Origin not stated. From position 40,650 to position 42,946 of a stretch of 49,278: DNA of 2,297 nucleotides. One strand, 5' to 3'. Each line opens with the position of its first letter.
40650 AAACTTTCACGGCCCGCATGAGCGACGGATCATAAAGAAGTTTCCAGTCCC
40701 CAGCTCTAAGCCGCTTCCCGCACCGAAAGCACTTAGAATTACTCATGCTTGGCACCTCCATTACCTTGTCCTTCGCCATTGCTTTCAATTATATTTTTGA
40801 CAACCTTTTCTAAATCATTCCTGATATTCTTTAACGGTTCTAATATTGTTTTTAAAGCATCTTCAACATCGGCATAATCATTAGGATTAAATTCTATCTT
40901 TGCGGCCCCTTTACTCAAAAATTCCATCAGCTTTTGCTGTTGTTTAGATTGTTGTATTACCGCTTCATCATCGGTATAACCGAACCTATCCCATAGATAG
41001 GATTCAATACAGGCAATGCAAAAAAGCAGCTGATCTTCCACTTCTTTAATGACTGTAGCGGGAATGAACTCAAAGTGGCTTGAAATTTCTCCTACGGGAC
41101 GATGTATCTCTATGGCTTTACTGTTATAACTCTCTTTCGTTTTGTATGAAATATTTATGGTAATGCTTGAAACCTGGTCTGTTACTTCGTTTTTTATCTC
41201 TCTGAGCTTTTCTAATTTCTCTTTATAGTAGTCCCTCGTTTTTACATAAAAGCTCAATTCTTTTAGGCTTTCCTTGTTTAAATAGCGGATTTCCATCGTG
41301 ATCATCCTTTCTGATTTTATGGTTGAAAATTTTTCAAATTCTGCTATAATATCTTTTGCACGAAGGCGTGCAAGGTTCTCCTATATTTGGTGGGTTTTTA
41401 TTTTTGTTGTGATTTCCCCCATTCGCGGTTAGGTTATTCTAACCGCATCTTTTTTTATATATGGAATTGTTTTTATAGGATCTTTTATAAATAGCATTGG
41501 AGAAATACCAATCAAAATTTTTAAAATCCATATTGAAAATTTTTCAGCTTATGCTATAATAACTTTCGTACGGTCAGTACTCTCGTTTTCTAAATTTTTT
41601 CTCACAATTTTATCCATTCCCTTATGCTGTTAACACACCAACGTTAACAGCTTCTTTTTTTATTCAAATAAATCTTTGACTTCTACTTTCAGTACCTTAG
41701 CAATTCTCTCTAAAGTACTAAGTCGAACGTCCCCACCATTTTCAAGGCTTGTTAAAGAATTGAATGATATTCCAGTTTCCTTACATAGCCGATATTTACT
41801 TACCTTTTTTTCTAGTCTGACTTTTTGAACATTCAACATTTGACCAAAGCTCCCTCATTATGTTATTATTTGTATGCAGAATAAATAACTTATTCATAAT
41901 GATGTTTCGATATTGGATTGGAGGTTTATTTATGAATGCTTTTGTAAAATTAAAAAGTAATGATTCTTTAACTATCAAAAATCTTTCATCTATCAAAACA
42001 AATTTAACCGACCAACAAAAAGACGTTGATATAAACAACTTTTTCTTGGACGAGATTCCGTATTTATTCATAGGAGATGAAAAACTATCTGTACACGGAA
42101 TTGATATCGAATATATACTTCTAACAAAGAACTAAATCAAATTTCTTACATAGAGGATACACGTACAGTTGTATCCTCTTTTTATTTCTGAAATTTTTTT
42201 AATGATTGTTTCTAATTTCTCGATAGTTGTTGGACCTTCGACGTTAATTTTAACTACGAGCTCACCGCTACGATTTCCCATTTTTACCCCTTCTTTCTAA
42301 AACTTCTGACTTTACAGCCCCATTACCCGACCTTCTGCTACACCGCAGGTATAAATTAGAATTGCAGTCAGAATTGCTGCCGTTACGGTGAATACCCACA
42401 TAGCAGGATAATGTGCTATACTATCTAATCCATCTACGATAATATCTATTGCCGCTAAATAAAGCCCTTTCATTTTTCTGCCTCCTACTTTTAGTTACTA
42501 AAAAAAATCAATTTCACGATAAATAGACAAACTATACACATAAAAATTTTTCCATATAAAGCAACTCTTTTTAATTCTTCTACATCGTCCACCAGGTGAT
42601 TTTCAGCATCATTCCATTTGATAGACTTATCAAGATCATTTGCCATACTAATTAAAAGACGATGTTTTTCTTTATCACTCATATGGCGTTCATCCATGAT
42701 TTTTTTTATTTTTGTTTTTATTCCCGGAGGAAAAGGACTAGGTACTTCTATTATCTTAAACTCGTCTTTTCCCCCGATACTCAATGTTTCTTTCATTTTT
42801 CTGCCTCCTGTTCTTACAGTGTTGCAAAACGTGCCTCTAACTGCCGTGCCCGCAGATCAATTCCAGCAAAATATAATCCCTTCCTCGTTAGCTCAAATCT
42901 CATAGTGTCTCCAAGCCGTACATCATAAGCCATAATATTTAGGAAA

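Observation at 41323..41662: Second tandem pair of promoter-terminator units. The -35 sits in the palindrome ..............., and the terminator loop matches U1 38 kb away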

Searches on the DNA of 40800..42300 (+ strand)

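Call 7: search_dna_similar(query=window:40800-42300:+, collection=phages, mode=distant)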
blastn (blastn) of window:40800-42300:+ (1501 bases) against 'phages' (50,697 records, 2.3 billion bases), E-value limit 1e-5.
No match.

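Call 9: search_rna_families(source=window, start=41250, end=41900, threshold=evalue, max_evalue=10, show_alignments=3)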
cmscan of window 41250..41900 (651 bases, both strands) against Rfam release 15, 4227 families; matches with E-value up to 10: 8.
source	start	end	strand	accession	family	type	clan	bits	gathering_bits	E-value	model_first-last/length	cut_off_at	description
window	41405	41515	-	RF02320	TtnuHACA13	Gene; snRNA; snoRNA; HACA-box;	-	26.1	100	0.023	1-134/134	no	Tetrahymena snoRNA TtnuHACA13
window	41415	41545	-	RF01437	S_pombe_snR10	Gene; snRNA; snoRNA; HACA-box;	CL00031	22.1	50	1.2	1-167/167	no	small nucleolar RNA snR10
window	41289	41321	+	RF01358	CRISPR-DR39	Gene; CRISPR;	-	19.6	39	4.2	1-31/31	no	CRISPR RNA direct repeat element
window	41287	41356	+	RF04181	rteR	Gene; sRNA;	-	18.6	72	3.9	1-84/84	no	rteR sRNA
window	41492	41556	-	RF00150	SNORD42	Gene; snRNA; snoRNA; CD-box;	-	17.8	39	6.1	1-68/68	no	Small nucleolar RNA SNORD42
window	41357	41460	+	RF00558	L20_leader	Cis-reg; leader;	-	14.7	58.7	4.8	1-127/127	no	Ribosomal protein L20 leader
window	41492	41555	-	RF01295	SCARNA7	Gene; snRNA; snoRNA; scaRNA;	-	13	65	0.6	1-330/330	no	Small Cajal body-specific RNA 7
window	41781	41874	-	RF01295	SCARNA7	Gene; snRNA; snoRNA; scaRNA;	-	9.9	65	3.5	1-330/330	no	Small Cajal body-specific RNA 7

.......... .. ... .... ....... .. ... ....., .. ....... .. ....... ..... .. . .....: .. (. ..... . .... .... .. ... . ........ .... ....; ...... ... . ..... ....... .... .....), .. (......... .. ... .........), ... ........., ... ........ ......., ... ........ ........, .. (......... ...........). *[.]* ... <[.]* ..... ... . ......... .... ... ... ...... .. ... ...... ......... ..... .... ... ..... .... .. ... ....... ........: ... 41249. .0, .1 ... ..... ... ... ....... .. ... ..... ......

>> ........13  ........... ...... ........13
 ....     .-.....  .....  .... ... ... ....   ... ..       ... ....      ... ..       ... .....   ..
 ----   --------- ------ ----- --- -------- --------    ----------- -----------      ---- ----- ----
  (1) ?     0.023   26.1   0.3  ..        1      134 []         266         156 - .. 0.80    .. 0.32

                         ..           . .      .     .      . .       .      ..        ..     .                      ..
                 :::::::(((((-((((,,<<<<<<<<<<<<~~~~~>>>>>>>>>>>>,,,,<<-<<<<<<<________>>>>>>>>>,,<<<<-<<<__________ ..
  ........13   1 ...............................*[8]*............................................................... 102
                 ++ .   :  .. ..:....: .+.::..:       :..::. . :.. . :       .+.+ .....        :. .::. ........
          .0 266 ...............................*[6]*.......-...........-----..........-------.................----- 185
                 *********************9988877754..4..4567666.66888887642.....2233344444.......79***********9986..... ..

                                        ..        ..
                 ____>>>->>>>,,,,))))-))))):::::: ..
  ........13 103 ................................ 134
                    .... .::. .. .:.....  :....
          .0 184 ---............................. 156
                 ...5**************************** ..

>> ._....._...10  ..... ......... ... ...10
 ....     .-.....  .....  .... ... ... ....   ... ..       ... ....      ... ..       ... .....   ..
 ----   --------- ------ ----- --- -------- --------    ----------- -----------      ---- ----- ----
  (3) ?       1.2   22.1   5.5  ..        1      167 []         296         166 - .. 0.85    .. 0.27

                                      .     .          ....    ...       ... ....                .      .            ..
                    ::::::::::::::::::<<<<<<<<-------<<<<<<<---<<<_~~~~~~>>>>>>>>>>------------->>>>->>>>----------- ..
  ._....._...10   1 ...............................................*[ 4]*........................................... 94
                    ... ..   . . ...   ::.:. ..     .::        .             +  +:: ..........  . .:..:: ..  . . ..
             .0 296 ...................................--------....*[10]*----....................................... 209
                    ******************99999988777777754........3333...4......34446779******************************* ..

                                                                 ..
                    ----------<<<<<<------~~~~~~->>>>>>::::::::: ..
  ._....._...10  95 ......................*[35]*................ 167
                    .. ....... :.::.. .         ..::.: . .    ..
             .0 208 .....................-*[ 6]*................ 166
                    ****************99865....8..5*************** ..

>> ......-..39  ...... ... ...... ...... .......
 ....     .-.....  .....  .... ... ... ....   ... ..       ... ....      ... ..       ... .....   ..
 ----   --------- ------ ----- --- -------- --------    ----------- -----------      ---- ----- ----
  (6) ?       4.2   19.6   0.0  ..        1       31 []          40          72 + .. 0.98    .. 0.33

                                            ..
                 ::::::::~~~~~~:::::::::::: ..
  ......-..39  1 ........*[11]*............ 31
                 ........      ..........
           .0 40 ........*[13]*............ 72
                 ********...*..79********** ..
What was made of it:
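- On Any curated RNA family (Rfam 15): The best E-value hits are implausible eukaryotic snoRNA models far below threshold (call 9).
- On RNA anti-CRISPR / solitary CRISPR repeat unit: No Rfam CRISPR-DR match inside either transcript (call 9).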

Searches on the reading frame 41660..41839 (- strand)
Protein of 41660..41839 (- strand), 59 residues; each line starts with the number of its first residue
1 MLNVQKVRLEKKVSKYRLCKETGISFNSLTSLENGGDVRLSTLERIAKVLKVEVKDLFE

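Call 16: search_protein_families(library=pfam, max_evalue=0.1, proteins=[window:41660-41839:-])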
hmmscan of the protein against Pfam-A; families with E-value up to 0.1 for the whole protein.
window:41660-41839:- (59 aa): 5 families
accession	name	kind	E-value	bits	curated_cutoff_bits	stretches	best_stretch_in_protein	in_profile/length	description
PF13443.12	HTH_26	-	1.2e-12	48.4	22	1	4-59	2-59/63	Cro/C1-type HTH DNA-binding domain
PF01381.28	HTH_3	-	3.4e-09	37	23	1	5-56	2-54/55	Helix-turn-helix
PF13560.12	HTH_31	-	0.00041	21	27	1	8-53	10-57/64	Helix-turn-helix domain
PF12844.13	HTH_19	-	0.039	14.3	30.2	1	5-58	5-59/64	Helix-turn-helix domain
PF13413.12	HTH_25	-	0.064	13.5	24.6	0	5-35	3-33/62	Helix-turn-helix domain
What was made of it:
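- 41660..41839 (-): 59-aa XRE/Cro-type HTH gene on the lytic strand. It is part of the variable cargo and is not obligatorily linked to U3/U4. Pfam HTH_26 E=1.2e-12 (call 16).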

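Call 42: search_protein_families(library=phrogs, max_evalue=0.01, proteins=[window:41660-41839:-])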
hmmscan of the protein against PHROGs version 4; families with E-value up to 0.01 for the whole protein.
window:41660-41839:- (59 aa): 10 families
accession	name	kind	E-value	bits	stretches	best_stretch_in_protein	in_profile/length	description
phrog_5823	-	transcription regulation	1e-07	32.5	1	3-58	10-67/404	transcriptional regulator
phrog_8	-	transcription regulation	1.5e-07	32.2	1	4-57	81-135/346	transcriptional regulator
phrog_3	-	transcription regulation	1.3e-06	29.4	1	2-59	91-147/430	transcriptional repressor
phrog_7241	-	transcription regulation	2.8e-05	25.2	1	8-58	70-121/122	transcriptional regulator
phrog_2439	-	transcription regulation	4.7e-05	23.4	1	4-55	12-64/367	transcriptional regulator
phrog_4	-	transcription regulation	0.0001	22.4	1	5-58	142-192/400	transcriptional repressor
phrog_2967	-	transcription regulation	0.00011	22.8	1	5-59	16-71/225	transcriptional regulator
phrog_1373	-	transcription regulation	0.00054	21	1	6-54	70-119/166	transcriptional regulator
phrog_4583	-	transcription regulation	0.001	20.1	1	10-57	21-69/81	transcriptional repressor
phrog_11187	-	transcription regulation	0.0099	16.7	0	6-50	14-59/63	transcriptional regulator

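Call 43: search_protein_families(library=padloc, max_evalue=0.01, proteins=[window:41660-41839:-])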
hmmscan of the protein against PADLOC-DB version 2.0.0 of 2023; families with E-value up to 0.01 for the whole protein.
window:41660-41839:- (59 aa): 4 families
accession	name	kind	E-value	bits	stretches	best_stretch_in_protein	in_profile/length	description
PDLC02926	HTH_VI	-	1.5e-08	32.7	1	4-57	6-60/92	-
PDLC03665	Control_protein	-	2.6e-05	22.4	1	3-59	12-70/77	control protein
PDLC03949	RmrA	-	0.001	16.1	1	8-55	11-59/363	-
PDLC03946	RmrA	-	0.0018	15.1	1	7-53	10-57/357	-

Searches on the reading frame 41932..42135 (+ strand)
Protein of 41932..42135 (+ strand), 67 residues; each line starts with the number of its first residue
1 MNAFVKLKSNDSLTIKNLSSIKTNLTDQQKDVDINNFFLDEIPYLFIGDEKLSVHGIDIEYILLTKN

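Call 16: search_protein_families(library=pfam, max_evalue=0.1, proteins=[window:41932-42135:+])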
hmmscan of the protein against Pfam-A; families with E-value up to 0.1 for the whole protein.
window:41932-42135:+ (67 aa): 0 families

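Call 42: search_protein_families(library=phrogs, max_evalue=0.01, proteins=[window:41932-42135:+])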
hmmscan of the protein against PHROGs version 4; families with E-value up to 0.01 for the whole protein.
window:41932-42135:+ (67 aa): 1 family
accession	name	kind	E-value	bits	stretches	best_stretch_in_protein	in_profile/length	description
phrog_3505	-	unknown function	0.0044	18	1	27-63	30-67/69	-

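Call 43: search_protein_families(library=padloc, max_evalue=0.01, proteins=[window:41932-42135:+])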
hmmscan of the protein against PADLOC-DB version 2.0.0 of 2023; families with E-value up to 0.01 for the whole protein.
window:41932-42135:+ (67 aa): 0 families

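Call 44: find_homologous_proteins(query=window:41932-42135:+, max_evalue=0.01)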
Query window:41932-42135:+ (67 aa): 4 proteins with E <= 0.01 among 4 candidates.
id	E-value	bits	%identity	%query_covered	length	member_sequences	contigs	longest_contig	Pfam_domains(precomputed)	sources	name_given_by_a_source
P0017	8.5e-34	131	99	100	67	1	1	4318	-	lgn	-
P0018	4.9e-33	129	100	96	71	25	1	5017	-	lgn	-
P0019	1.1e-31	125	97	100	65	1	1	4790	-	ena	-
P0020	3.1e-15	73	100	60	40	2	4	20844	-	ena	-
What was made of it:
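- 41840..42179 (+): Third unit of the same orientation: promoter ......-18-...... (41840-41869), a 67-aa ORF (41932-42135) and a terminator (42152-42179). This is a protein-coding accessory gene (moron) with an orphan product. The only homologues are near-identical copies (call 44).
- Tried and rejected: Homologues of the 67-aa accessory protein: only near-identical copies (call 44).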

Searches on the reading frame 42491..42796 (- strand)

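Call 16: search_protein_families(library=pfam, max_evalue=0.1, proteins=[window:42491-42796:-])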
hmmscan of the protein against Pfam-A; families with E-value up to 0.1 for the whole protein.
window:42491-42796:- (101 aa): 1 family
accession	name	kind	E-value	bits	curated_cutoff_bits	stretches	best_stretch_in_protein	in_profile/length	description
PF24199.1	DUF7424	-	0.077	13.2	27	1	5-60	87-141/196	Domain of unknown function (DUF7424)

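Call 42: search_protein_families(library=phrogs, max_evalue=0.01, proteins=[window:42491-42796:-])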
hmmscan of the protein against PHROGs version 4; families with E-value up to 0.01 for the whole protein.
window:42491-42796:- (101 aa): 0 families
